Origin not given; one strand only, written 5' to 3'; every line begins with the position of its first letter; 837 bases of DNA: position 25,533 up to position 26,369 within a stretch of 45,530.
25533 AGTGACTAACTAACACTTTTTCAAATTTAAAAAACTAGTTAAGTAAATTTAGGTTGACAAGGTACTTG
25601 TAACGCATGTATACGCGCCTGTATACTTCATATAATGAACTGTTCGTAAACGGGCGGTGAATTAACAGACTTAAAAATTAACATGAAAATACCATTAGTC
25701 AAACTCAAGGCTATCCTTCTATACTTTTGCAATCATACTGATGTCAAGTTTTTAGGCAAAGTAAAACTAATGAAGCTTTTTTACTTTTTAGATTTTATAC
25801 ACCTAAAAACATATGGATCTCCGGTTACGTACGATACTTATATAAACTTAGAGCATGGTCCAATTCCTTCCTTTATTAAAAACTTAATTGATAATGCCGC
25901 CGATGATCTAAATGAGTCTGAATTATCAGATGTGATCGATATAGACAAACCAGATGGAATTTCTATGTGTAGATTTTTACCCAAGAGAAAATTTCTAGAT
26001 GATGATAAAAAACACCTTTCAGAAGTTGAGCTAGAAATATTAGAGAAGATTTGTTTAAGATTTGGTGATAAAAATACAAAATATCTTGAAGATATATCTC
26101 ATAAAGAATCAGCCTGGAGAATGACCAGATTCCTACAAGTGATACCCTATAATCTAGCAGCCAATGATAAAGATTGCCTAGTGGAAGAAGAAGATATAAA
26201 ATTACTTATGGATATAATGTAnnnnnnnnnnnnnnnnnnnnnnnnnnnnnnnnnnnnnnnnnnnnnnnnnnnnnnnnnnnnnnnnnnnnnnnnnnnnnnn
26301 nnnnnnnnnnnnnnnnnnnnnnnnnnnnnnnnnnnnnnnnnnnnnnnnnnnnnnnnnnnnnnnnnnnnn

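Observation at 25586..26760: Autonomous Panacea(DUF4065)-domain two-gene cassette between housekeeping operons: candidate novel toxin-antitoxin or defence pair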

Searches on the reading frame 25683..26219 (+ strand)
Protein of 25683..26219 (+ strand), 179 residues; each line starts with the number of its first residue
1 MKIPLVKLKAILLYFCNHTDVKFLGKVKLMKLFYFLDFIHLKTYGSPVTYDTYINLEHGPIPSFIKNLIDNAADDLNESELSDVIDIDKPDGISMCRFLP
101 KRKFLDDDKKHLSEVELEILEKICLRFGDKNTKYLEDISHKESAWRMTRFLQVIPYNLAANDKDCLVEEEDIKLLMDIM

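Call 3: search_protein_families(library=pfam, proteins=[window:25683-26219:+], max_evalue=1)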
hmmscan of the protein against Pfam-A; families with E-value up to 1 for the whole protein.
window:25683-26219:+ (179 aa): 1 family
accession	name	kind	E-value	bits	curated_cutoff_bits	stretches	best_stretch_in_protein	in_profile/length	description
PF13274.11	SocA_Panacea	-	3.5e-19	70.2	25.7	1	29-145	1-112/113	Antitoxin SocA-like, Panacea domain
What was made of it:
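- Checked: Gene 1 matches PF13274 SocA_Panacea: E 3.5e-19, 70 bits against a cutoff of 25.7, residues 29-145 (call 3).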

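Call 4: search_protein_families(library=padloc, proteins=[window:25683-26219:+], max_evalue=1)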
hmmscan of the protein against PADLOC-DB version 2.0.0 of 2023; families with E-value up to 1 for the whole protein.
window:25683-26219:+ (179 aa): 0 families

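Call 5: search_protein_families(library=ncbifam, proteins=[window:25683-26219:+], max_evalue=1)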
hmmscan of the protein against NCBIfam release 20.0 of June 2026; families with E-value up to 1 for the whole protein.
window:25683-26219:+ (179 aa): 1 family
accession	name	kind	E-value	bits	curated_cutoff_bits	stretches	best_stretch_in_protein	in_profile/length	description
NF047745.1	SocA_antitoxin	equivalog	0.00079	19.1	190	1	24-62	21-59/176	type VI toxin-antitoxin system SocA family antitoxin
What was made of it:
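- On SocAB type VI TA: 19.1 bits against cutoff 190 (call 5)
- Closest known: SocAB. Different: The NCBIfam SocA equivalog scores 19 bits against a cutoff of 190 (call 5).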

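Call 6: search_protein_families(library=phrogs, proteins=[window:25683-26219:+], max_evalue=1)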
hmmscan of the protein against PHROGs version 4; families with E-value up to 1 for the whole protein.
window:25683-26219:+ (179 aa): 3 families
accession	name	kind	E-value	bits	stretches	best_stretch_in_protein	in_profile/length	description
phrog_1281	-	unknown function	6e-19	69.5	1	9-149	11-130/195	-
phrog_10390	-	unknown function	1.2e-08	35.8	1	21-173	162-288/299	-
phrog_1850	-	other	0.24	11.5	1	35-73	79-120/312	exopolyphosphatase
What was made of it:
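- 25683..26222 (+): Gene 1: a stand-alone Panacea (DUF4065) protein of 179 aa with no N-terminal accessory domain. Putative antitoxin (PanA). PF13274 E 3.5e-19 (call 3) and phrog_1281 E 6e-19 (call 6).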

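Call 11: find_homologous_proteins(query=window:25683-26219:+, max_evalue=0.001)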
Query window:25683-26219:+ (179 aa): 588 proteins with E <= 0.001 among 616 candidates; the best 120 are listed.
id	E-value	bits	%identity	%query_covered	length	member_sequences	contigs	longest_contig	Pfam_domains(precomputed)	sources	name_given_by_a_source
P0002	4.2e-114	397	100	100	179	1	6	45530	PF13274.12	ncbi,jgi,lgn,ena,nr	ncbi:SocA family protein [Patescibacteria group bacterium]|nr:SocA family protein [Patescibacteria g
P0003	7.6e-84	298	73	100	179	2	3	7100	PF13274.12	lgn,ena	-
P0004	1.2e-81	291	70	100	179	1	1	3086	PF13274.12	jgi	-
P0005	1.4e-80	287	67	99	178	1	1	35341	PF13274.12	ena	-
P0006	2.6e-80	286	75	92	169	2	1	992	PF13274.12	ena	-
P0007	5.1e-79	282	69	100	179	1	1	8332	PF13274.12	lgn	-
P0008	7.8e-79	282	70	99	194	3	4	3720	PF13274.12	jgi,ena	-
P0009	8.3e-79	282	70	99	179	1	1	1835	PF13274.12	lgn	-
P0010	1.2e-78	281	71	93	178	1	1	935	PF13274.12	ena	-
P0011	3.9e-78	279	67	99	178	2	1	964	PF13274.12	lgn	-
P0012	6.2e-78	279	69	93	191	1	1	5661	PF13274.12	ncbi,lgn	-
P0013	1.9e-77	277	70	100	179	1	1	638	PF13274.12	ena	-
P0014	4.4e-77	276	69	99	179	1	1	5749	PF13274.12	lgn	-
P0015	5.1e-77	276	69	99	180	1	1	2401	PF13274.12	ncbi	-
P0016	7.5e-77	275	67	99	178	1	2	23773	PF13274.12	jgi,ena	-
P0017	8.1e-77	275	69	99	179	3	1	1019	PF13274.12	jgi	jgi:uncharacterized phage-associated protein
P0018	2.1e-76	274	68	100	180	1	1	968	PF13274.12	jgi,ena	-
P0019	2.2e-76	274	66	99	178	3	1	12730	PF13274.12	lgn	-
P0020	2.9e-76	273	67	99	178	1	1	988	PF13274.12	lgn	-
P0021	3.2e-76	273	69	99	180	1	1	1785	PF13274.12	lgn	-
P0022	5.4e-76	272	65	99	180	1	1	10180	PF13274.12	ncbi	-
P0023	6.7e-76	272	65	99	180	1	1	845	PF13274.12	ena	-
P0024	7.5e-76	272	67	99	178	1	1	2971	PF13274.12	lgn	-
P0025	9.8e-76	272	69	99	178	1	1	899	PF13274.12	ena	-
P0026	1.4e-75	271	67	99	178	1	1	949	PF13274.12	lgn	-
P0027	1.6e-75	271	65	100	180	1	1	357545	PF13274.12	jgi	jgi:uncharacterized phage-associated protein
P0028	2.4e-75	270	67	99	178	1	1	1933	PF13274.12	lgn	-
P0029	3.1e-75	270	69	99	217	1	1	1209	PF13274.12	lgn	-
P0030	3.2e-75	270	66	99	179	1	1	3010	PF13274.12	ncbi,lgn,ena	-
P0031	3.2e-75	270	66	99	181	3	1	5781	PF13274.12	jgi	-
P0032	3.5e-75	270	66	99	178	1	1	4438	PF13274.12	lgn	-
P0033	3.7e-75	270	66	100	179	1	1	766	PF13274.12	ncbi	-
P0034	4.3e-75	269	68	99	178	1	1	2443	PF13274.12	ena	-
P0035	6.2e-75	269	66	99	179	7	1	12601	PF13274.12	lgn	-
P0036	6.9e-75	269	68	99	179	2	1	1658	PF13274.12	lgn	-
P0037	1.1e-74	268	67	99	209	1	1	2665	PF13274.12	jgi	jgi:uncharacterized phage-associated protein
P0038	1.3e-74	268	62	99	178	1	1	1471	PF13274.12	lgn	-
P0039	1.4e-74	268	64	100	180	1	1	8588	PF13274.12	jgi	jgi:uncharacterized phage-associated protein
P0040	1.5e-74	268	66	100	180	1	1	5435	PF13274.12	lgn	-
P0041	1.8e-74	267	70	99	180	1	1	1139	PF13274.12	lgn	-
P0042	1.8e-74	267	68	100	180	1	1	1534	PF13274.12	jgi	jgi:uncharacterized phage-associated protein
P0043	2.1e-74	267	64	99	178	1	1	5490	PF13274.12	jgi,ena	-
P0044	3.5e-74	266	67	100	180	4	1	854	PF13274.12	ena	-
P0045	4.0e-74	266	66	99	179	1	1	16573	PF13274.12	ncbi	-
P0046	5.2e-74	266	66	100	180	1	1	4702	PF13274.12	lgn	-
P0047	5.6e-74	266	65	100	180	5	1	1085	PF13274.12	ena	-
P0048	1.1e-73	265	67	97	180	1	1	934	PF13274.12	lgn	-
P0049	2.0e-73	264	67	98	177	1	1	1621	PF13274.12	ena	-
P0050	2.0e-73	264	66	99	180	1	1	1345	PF13274.12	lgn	-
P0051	2.2e-73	264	64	99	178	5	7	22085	PF13274.12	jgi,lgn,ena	-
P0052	3.0e-73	263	65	100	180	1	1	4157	PF13274.12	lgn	-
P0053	3.7e-73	263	67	92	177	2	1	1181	PF13274.12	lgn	-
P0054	3.9e-73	263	65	98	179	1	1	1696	PF13274.12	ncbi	ncbi:hypothetical protein COY62_03935, partial [bacterium (Candidatus Howlettbacteria) CG_4_10_14_0_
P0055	3.9e-73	263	63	100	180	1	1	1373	PF13274.12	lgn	-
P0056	4.3e-73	263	64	99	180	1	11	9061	PF13274.12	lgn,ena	-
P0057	4.5e-73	263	67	99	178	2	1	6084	PF13274.12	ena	-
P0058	6.4e-73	262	67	99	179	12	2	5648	PF13274.12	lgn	-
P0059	7.7e-73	262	67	99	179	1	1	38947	PF13274.12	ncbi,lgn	-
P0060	1.1e-72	262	63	100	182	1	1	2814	PF13274.12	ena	-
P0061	1.8e-72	261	62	98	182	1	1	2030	PF13274.12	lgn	-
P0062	2.5e-72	260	67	92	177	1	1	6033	PF13274.12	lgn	-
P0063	2.9e-72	260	66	92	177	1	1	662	PF13274.12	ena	-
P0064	3.4e-72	260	65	99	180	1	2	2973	PF13274.12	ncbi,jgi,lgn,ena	-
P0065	3.6e-72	260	66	100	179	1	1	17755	PF13274.12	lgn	-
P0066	4.1e-72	260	68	92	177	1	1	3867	PF13274.12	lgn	-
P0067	4.6e-72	260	65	99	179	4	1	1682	PF13274.12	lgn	-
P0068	7.4e-72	259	65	99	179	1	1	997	PF13274.12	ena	-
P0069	7.8e-72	259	65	92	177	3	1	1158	PF13274.12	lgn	-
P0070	8.0e-72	259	67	92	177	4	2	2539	PF13274.12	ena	-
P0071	8.1e-72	259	66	98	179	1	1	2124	PF13274.12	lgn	-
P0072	8.5e-72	259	64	100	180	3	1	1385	PF13274.12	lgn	-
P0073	8.7e-72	259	64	99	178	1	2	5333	PF13274.12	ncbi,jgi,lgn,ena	-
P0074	1.1e-71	258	64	100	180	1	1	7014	PF13274.12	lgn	-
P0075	1.2e-71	258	60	100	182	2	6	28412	PF13274.12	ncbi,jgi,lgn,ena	-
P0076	1.3e-71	258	65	99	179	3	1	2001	PF13274.12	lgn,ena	-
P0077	1.3e-71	258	63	99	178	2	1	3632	PF13274.12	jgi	-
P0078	1.4e-71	258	63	100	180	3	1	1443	PF13274.12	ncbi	-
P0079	1.8e-71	258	64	99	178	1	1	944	PF13274.12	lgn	-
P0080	2.1e-71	257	63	100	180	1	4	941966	PF13274.12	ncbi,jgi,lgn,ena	-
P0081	2.3e-71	257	65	99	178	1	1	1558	PF13274.12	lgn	-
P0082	2.4e-71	257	66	98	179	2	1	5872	PF13274.12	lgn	-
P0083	2.9e-71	257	65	98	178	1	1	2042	PF13274.12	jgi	jgi:uncharacterized phage-associated protein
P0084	5.3e-71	256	60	100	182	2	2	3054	PF13274.12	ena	-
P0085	6.1e-71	256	64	98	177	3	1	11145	PF13274.12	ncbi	-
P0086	6.4e-71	256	64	99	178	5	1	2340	PF13274.12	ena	-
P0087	6.6e-71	256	65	99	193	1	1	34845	PF13274.12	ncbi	-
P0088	1.1e-70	255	65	100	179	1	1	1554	PF13274.12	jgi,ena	-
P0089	1.1e-70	255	62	99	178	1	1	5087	PF13274.12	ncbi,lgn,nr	ncbi:MAG: Panacea domain-containing protein [Candidatus Vogelbacteria bacterium]|nr:Panacea domain-c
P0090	1.2e-70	255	64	99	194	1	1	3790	PF13274.12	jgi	jgi:uncharacterized phage-associated protein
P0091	1.4e-70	255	63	99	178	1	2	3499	PF13274.12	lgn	-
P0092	1.4e-70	255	65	100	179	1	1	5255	PF13274.12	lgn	-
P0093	1.7e-70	254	65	99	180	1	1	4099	PF13274.12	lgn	-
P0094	2.0e-70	254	65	96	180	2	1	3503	PF13274.12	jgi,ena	-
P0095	2.0e-70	254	63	99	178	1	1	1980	PF13274.12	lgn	-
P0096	2.1e-70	254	59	100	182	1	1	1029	PF13274.12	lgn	-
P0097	3.2e-70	254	63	99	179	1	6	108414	PF13274.12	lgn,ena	-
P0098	3.5e-70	253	63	99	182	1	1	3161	PF13274.12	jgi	jgi:uncharacterized phage-associated protein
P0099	4.5e-70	253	63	99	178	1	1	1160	PF13274.12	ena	-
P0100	4.5e-70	253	64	99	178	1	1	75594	PF13274.12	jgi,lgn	jgi:uncharacterized phage-associated protein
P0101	4.5e-70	253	62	93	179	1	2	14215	PF13274.12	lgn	-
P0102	5.0e-70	253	60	100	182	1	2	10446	PF13274.12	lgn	-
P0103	5.6e-70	253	62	99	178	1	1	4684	PF13274.12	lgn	-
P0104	5.7e-70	253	65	99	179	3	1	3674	PF13274.12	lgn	-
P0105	6.2e-70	253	64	99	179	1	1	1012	PF13274.12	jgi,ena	-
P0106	6.8e-70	253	62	99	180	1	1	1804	PF13274.12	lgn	-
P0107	7.3e-70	252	64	99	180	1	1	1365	PF13274.12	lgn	-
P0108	7.6e-70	252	64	98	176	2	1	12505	PF13274.12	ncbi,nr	ncbi:SocA family protein [Patescibacteria group bacterium]|nr:SocA family protein [Patescibacteria g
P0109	1.1e-69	252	64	98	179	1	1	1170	PF13274.12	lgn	-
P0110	1.8e-69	251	63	98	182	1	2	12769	PF13274.12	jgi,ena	-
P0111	1.8e-69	251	64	98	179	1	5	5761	PF13274.12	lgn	-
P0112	1.8e-69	251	61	100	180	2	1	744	PF13274.12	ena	-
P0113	2.2e-69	251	63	100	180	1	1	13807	PF13274.12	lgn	-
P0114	2.6e-69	251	65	100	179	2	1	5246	PF13274.12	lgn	-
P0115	2.6e-69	251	62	99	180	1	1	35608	PF13274.12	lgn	-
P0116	2.6e-69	251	62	99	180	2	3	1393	PF13274.12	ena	-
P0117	2.7e-69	251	62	99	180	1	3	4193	PF13274.12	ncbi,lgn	-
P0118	2.8e-69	250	62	99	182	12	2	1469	PF13274.12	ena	-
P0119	3.3e-69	250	63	97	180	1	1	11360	PF13274.12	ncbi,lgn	-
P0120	3.4e-69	250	63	99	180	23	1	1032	PF13274.12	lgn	-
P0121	3.5e-69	250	63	100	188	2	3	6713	PF13274.12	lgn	-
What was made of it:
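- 25683..26222 (+): It has 588 homologues, the best 120 at 59-75% identity and nearly all 176-194 aa (call 11).
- Closest known: SocAB. Same: Gene 1 shares the Panacea domain with SocA, and NCBI's pipeline names homologues 'SocA family protein' (calls 3, 11).
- Sources label homologues 'phage-associated protein' (call 11).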

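Call 13: find_related_loci(query=A1, collection=genome_contigs, flank=4000)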
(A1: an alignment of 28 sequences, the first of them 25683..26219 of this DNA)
Query A1 (179 aa) in genome_contigs; peptide patterns used: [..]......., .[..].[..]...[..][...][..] (x = any residue, [..] = any of these).
131 stretches matched a pattern; 53 encode a relative of the query (tblastn E <= 1e-3); 53 distinct loci.
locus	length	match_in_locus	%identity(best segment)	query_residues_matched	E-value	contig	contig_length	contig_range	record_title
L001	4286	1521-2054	65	1-178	6e-81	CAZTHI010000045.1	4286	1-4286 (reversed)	MAG TPA_asm: uncultured Gammaproteobacteria bacterium isolate binchicken_co387_486 genome assembly, contig: NODE_30314_l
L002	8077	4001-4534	66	1-178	3e-80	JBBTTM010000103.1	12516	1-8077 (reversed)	MAG: Patescibacteria group bacterium isolate H52-bin113_1 H52_bin113_1_000000000103, whole genome shotgun sequence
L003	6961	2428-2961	67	1-178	4e-78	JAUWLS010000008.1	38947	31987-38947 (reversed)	MAG: Candidatus Shapirobacteria bacterium isolate CSMAG_2378 CSMAG_2378_k141_199431_length_38947_cov_7.9960, whole genom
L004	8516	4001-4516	66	1-172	5e-78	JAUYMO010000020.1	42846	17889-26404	MAG: Candidatus Giovannonibacteria bacterium isolate C24_metabat.bin.89 C24_k141_902718, whole genome shotgun sequence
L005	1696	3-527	65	4-178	2e-81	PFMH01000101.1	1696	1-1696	MAG: bacterium (Candidatus Howlettbacteria) CG_4_10_14_0_8_um_filter_40_9 CG_4_10_14_0.8_um_filter_scaffold_64639_c, who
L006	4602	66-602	63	1-179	2e-77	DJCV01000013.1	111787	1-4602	MAG TPA_asm: Candidatus Woesebacteria bacterium UBA5941 UBA5941_contig_3, whole genome shotgun sequence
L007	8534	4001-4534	64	1-178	5e-76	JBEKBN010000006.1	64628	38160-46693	MAG: Minisyncoccia bacterium isolate SPRUCE 137 SPRUCE_137_6, whole genome shotgun sequence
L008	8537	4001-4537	60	1-179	4e-76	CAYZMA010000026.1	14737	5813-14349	MAG TPA_asm: uncultured Candidatus Saccharibacteria bacterium isolate SRP050083_co1_301 genome assembly, contig: NODE_17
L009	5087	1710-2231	63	1-174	2e-75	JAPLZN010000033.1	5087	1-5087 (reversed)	MAG: Candidatus Vogelbacteria bacterium isolate LacPavin_0920_WC90_MAG_48_8 LacPavin_0920_WC90_scaffold_592558, whole ge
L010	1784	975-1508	63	1-178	2e-78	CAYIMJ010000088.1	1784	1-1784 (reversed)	MAG TPA_asm: uncultured Candidatus Saccharibacteria bacterium isolate ERP119705_co25_280 genome assembly, contig: NODE_1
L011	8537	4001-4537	62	1-179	1e-74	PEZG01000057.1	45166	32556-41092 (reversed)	MAG: Candidatus Roizmanbacteria bacterium CG09_land_8_20_14_0_10_41_9 CG09_land_8_20_14_0.10_scaffold_193_c, whole genom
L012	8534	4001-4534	60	1-178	4e-74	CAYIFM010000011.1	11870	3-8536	MAG TPA_asm: uncultured Candidatus Saccharibacteria bacterium isolate ERP119705_co18_8 genome assembly, contig: NODE_675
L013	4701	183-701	64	1-173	2e-74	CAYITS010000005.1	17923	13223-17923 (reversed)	MAG TPA_asm: uncultured Gammaproteobacteria bacterium isolate ERP119705_co3_637 genome assembly, contig: NODE_3641_lengt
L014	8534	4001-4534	63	1-178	2e-74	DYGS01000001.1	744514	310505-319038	MAG TPA_asm: Candidatus Microgenomatus sp. isolate BE2012_5_35_30 Afr_mines_BE2012_3_length_744514_cov_13_281153, whole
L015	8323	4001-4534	61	1-178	5e-73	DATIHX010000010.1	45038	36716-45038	MAG TPA_asm: Candidatus Saccharimonadales bacterium isolate SMAG_U15649 k141_550865, whole genome shotgun sequence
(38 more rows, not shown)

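Call 49: find_related_loci(query=A1, collection=viral_contigs, flank=5000)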
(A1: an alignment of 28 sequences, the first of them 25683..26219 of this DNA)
Query A1 (179 aa) in viral_contigs; peptide patterns used: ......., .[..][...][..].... (x = any residue, [..] = any of these).
87 stretches matched a pattern; 2 encode a relative of the query (tblastn E <= 1e-3); 2 distinct loci.
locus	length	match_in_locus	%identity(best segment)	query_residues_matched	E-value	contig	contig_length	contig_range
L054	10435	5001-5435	37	7-159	4e-26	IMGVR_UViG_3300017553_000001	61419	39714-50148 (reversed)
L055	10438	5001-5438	30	7-159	2e-15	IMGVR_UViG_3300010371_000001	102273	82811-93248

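Call 72: search_protein_families(library=pfam, alignment_id=A5, max_evalue=0.00001)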
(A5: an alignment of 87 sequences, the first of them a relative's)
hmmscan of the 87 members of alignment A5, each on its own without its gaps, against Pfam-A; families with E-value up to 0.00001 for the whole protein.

A. member 1, L001:906-1244:+ (113 aa): 1 family
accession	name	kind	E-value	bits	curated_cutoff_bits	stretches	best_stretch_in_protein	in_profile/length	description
PF04892.17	VanZ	-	1.2e-15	58.7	30.1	1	9-110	3-124/126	VanZ like family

B. families by the number of members that match (of 87 scanned): 84 families (the first 25 are shown)
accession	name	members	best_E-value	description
PF01370.27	Epimerase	2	2e-56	NAD dependent epimerase/dehydratase family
PF16363.11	GDP_Man_Dehyd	2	3.5e-55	GDP-mannose 4,6 dehydratase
PF12762.13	DDE_Tnp_IS1595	2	3.6e-38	ISXO2-like transposase domain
PF12344.14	UvrB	2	4.6e-23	Ultra-violet resistance protein B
PF00271.37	Helicase_C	2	1e-21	Helicase conserved C-terminal domain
PF17757.6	UvrB_inter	2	2.5e-21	UvrB interaction domain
PF04321.23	RmlD_sub_bind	2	1.1e-15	RmlD substrate binding domain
PF02719.21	Polysacc_synt_2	2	1.8e-14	Polysaccharide biosynthesis protein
PF13683.12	rve_3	2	5.4e-14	Integrase core domain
PF01073.25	3Beta_HSD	2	9.6e-14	3-beta hydroxysteroid dehydrogenase/isomerase family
PF04851.21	ResIII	2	2.1e-12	Type III restriction enzyme, res subunit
PF12760.12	Zn_ribbon_IS1595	2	1.3e-10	Transposase zinc-ribbon domain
PF00437.27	T2SSE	1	8.8e-123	Type II/IV secretion system protein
PF00750.26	tRNA-synt_1d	1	1.6e-101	tRNA synthetases class I (R), catalytic domain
PF20473.4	MmeI_Mtase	1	1.8e-94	MmeI, DNA-methyltransferase domain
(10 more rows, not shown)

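Call 73: search_protein_families(library=padloc, alignment_id=A5, max_evalue=0.00001)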
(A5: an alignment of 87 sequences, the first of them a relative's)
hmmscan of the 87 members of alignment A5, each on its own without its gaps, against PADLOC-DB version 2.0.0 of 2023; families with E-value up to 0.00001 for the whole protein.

A. member 1, L001:906-1244:+ (113 aa): 0 families

B. families by the number of members that match (of 87 scanned): 62 families (the first 25 are shown)
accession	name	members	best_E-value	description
PDLC03627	REase_MTase_IIG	2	3.4e-81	Type IIG restriction enzyme-methyltransferase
PDLC04134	mad2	2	8.4e-37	mads_2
PDLC02707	PbeA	2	5.7e-13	PbeA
PDLC03021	MTase_I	2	5.3e-08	Type I methyltransferase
PDLC01439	typeIV_DinG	2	1.7e-07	CAS-IV-A; associated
PDLC02704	PbeA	2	2.2e-07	PbeA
PDLC03598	REase_MTase_IIG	1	0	Type IIG restriction enzyme-methyltransferase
PDLC03610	REase_MTase_IIG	1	1.4e-285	Type IIG restriction enzyme-methyltransferase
PDLC03631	REase_MTase_IIG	1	7.7e-104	Type IIG restriction enzyme-methyltransferase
PDLC03599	REase_MTase_IIG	1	1.7e-95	Type IIG restriction enzyme-methyltransferase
PDLC03597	REase_MTase_IIG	1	1.4e-53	Type IIG restriction enzyme-methyltransferase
PDLC03051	REase_MTase_I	1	1.6e-44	Type I restriction enzyme-methyltransferase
PDLC03621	REase_MTase_IIG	1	5.6e-39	Type IIG restriction enzyme-methyltransferase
PDLC03014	subtilase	1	4.1e-36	-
PDLC00734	PycC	1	8.1e-31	Pycsar cyclase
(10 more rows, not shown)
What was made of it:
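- A few homologous loci sit beside type IIG restriction-modification genes (calls 72, 73).
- Tried and rejected: There are 2 IS1595 transposases, 2 rve_3 integrases and 2 type IIG restriction-modification enzymes among 87 neighbours (calls 72, 73).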

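Call 82: search_dna_similar(query=window:25683-26219:+, collection=plasmids, mode=protein, max_evalue=0.00001, max_rows=12)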
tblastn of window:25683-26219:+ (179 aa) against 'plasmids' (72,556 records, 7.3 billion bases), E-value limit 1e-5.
Records with a match: 7; places in all: 8; records where one place covers at least 80% of the query: 1.
Best place of each record, by identity: <60% 7.
By first word of the organism name: Bacteroides 2; Tenacibaculum 2; Spirosoma 1; Segatella 1; Acetobacter 1.
By predicted mobility (MOB-suite, as given by PLSDB): non-mobilizable 6; mobilizable 1.
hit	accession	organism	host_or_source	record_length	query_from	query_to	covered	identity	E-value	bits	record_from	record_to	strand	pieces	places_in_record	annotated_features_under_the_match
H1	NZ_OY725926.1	Bacteroides finegoldii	-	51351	5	146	79%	32.2%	6e-6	53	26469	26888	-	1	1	Panacea domain-containing protein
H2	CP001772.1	Spirosoma linguale DSM 74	-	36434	7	149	80%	29.2%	6e-9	61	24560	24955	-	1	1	hypothetical protein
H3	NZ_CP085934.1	Segatella copri DSM 18205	-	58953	5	149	81%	28.4%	2e-7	57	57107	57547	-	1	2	Panacea domain-containing protein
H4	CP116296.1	Tenacibaculum finnmarkense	Atlantic salmon (Salmo salar ...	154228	7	145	78%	26.9%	3e-10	65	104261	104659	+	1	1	DUF4065 domain-containing protein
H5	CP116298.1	Tenacibaculum finnmarkense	Atlantic salmon (Salmo salar ...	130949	7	145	78%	26.9%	3e-10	65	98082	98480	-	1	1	DUF4065 domain-containing protein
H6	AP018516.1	Acetobacter orientalis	-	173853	6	141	76%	27.2%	6e-7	56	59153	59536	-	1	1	putative phage-associated protein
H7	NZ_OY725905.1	Bacteroides finegoldii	-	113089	7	148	79%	25.4%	7e-6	52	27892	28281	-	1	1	type II toxin-antitoxin system antitoxin SocA domain-containing ...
